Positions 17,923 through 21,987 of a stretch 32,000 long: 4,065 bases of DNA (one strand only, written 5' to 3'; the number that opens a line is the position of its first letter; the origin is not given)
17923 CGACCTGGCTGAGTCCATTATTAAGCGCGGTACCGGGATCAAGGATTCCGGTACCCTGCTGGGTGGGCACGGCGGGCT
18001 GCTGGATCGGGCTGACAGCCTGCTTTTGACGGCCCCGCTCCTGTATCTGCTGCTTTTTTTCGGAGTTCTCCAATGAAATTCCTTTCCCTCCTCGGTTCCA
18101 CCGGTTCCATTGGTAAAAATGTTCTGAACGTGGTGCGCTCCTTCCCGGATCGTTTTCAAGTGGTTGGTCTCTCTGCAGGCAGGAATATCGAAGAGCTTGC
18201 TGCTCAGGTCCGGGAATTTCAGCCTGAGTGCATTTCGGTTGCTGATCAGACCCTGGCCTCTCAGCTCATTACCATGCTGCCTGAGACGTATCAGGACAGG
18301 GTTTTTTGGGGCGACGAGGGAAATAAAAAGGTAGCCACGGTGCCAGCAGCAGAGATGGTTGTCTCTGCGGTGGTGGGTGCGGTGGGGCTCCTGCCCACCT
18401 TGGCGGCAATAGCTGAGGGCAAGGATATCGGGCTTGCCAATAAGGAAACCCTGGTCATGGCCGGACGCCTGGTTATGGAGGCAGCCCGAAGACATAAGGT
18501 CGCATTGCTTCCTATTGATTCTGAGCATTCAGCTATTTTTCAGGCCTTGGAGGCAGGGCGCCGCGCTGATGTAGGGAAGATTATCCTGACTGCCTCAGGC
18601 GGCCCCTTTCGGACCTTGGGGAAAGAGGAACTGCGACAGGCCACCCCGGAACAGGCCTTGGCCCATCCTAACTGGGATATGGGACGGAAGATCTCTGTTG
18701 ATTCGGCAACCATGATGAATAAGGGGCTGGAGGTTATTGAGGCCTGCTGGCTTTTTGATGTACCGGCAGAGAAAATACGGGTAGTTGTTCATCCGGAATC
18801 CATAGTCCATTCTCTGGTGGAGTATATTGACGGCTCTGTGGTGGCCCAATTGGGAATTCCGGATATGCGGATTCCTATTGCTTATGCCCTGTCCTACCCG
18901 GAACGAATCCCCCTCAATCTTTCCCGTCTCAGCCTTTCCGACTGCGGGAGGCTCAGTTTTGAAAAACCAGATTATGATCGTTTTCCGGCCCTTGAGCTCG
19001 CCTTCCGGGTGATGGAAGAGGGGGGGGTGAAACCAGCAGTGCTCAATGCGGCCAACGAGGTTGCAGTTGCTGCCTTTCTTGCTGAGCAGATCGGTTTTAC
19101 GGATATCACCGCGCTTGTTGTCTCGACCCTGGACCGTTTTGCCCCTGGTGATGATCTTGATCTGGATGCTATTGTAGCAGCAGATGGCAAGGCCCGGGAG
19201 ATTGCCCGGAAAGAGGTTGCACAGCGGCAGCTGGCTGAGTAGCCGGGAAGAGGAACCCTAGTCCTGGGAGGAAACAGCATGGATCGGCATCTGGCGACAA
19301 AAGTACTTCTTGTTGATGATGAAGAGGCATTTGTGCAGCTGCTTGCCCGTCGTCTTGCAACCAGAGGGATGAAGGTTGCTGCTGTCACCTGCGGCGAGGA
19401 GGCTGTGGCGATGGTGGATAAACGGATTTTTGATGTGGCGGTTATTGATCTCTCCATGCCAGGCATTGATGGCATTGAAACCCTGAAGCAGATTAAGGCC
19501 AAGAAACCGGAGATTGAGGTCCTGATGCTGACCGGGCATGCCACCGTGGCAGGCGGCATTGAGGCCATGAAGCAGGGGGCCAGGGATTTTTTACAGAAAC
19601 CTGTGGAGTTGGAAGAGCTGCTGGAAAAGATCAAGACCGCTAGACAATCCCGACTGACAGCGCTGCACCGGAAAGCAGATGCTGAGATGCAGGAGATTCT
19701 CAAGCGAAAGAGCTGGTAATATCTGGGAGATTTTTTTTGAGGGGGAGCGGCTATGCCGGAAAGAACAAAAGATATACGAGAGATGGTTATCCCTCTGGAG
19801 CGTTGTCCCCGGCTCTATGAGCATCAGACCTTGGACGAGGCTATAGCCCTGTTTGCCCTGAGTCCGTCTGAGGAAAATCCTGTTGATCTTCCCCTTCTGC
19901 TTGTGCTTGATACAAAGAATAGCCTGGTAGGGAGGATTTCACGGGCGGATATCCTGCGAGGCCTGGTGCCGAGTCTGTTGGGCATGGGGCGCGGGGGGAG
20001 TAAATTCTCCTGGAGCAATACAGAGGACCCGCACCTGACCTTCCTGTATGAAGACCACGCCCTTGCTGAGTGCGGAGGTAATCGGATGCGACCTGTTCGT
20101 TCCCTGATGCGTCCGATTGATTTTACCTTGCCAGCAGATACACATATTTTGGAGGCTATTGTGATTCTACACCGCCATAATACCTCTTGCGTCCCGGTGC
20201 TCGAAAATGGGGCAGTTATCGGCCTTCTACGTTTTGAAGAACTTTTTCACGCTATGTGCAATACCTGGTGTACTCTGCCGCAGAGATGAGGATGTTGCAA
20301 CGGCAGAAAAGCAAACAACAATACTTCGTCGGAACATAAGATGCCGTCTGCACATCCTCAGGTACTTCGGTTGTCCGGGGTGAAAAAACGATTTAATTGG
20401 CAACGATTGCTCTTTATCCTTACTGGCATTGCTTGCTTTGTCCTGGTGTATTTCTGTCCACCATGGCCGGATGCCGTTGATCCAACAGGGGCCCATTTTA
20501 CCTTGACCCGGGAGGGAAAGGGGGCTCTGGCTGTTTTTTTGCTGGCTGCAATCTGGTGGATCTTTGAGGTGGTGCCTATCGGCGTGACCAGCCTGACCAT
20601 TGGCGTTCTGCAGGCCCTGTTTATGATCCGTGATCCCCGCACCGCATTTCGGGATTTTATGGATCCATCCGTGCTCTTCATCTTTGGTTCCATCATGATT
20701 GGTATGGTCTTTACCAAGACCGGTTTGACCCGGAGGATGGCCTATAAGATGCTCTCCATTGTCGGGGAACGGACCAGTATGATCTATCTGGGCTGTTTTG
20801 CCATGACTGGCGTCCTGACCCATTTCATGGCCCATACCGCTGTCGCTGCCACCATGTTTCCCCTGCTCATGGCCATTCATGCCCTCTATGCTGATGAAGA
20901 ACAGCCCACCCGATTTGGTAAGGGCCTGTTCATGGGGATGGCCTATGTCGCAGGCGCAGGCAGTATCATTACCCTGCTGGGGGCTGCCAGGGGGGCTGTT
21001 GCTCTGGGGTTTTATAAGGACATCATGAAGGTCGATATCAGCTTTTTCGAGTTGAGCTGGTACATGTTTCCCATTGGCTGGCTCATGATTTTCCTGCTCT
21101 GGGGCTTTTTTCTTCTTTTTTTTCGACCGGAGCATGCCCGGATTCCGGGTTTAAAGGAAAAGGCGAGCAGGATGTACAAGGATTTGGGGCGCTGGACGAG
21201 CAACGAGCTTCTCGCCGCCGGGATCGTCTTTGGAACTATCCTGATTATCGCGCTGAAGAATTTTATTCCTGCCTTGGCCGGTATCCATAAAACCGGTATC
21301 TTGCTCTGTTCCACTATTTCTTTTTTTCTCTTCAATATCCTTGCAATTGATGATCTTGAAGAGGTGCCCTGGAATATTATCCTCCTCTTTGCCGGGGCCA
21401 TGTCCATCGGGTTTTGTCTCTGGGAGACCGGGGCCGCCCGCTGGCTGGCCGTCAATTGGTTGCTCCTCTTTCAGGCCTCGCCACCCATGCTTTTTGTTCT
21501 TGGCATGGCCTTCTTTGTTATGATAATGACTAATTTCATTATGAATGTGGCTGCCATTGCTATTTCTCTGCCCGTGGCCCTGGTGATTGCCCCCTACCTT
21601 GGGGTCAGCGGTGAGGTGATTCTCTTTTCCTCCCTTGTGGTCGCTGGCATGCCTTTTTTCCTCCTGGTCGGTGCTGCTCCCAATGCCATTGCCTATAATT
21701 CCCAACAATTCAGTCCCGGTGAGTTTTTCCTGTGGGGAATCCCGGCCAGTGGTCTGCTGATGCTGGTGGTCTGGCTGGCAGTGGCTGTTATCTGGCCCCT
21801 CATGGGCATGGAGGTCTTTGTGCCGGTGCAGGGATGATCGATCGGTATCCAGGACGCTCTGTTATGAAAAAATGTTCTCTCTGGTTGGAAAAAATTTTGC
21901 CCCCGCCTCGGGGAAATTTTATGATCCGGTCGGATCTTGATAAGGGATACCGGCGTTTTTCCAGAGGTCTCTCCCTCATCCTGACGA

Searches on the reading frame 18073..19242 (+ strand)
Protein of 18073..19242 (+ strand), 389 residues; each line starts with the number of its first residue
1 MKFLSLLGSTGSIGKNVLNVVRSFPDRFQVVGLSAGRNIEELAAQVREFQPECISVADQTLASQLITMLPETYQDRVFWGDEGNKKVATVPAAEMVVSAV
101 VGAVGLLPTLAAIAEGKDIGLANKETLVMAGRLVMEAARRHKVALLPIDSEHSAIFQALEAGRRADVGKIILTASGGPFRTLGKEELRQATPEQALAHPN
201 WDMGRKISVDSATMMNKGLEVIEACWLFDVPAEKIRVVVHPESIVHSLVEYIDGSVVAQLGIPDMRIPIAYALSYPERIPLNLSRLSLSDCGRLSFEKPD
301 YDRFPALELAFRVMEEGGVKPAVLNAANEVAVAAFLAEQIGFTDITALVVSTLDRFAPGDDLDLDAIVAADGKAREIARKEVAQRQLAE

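Call 49: search_protein_families(library=pfam, proteins=[window:18073-19242:+], max_evalue=0.001)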
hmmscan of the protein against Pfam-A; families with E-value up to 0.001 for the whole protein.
window:18073-19242:+ (389 aa): 3 families
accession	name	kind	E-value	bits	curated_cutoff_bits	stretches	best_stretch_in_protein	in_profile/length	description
PF02670.22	DXP_reductoisom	-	2.3e-44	151.6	21.7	1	4-131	1-129/129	1-deoxy-D-xylulose 5-phosphate reductoisomerase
PF13288.12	DXPR_C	-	9e-41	139.2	27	1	260-376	1-114/115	DXP reductoisomerase C-terminal domain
PF08436.17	DXP_redisom_C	-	2.5e-40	136.9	26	1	145-228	1-84/84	1-deoxy-D-xylulose 5-phosphate reductoisomerase C-terminal domain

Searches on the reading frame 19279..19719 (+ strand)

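Call 49: search_protein_families(library=pfam, proteins=[window:19279-19719:+], max_evalue=0.001)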
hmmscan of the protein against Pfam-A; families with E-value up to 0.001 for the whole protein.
window:19279-19719:+ (146 aa): 1 family
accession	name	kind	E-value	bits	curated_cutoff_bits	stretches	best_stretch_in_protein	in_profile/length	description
PF00072.30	Response_reg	-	1.6e-31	109.1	30.2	1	9-119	1-111/111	Response regulator receiver domain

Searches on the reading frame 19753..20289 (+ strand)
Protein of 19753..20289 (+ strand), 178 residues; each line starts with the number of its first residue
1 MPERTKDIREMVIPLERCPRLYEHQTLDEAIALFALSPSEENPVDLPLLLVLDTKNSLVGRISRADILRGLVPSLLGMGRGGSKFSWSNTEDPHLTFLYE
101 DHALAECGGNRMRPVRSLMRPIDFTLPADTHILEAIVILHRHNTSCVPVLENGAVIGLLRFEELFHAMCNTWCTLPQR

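Call 49: search_protein_families(library=pfam, proteins=[window:19753-20289:+], max_evalue=0.001)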
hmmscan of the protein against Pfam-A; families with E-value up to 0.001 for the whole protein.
window:19753-20289:+ (178 aa): 1 family
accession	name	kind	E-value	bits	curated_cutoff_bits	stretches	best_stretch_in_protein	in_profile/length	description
PF00571.33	CBS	-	6.2e-14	52.5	24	1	115-168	1-55/57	CBS domain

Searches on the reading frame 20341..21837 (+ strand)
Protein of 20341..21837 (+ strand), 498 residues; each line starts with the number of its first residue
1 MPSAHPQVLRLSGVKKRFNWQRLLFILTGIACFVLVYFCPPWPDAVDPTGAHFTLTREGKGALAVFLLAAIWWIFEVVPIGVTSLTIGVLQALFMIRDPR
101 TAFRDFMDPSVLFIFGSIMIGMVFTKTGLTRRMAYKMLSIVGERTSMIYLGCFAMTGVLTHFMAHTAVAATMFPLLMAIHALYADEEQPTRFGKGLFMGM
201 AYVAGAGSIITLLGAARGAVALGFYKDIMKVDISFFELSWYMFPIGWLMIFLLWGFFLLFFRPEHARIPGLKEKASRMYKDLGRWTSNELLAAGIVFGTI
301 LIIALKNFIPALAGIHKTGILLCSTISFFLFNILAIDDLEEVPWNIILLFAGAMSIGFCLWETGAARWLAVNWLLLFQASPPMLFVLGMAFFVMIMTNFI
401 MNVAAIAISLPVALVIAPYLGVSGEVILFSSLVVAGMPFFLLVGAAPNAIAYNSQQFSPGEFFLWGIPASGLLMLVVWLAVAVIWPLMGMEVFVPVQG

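Call 49: search_protein_families(library=pfam, proteins=[window:20341-21837:+], max_evalue=0.001)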
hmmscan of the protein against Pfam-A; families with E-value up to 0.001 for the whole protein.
window:20341-21837:+ (498 aa): 2 families
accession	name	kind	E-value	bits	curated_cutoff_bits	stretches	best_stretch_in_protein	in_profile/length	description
PF00939.25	Na_sulph_symp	-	5.6e-40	138.2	27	1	30-488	11-469/472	Sodium:sulfate symporter transmembrane region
PF03600.22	CitMHS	-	1.7e-30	106.7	31.9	1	71-433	2-335/336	Citrate transporter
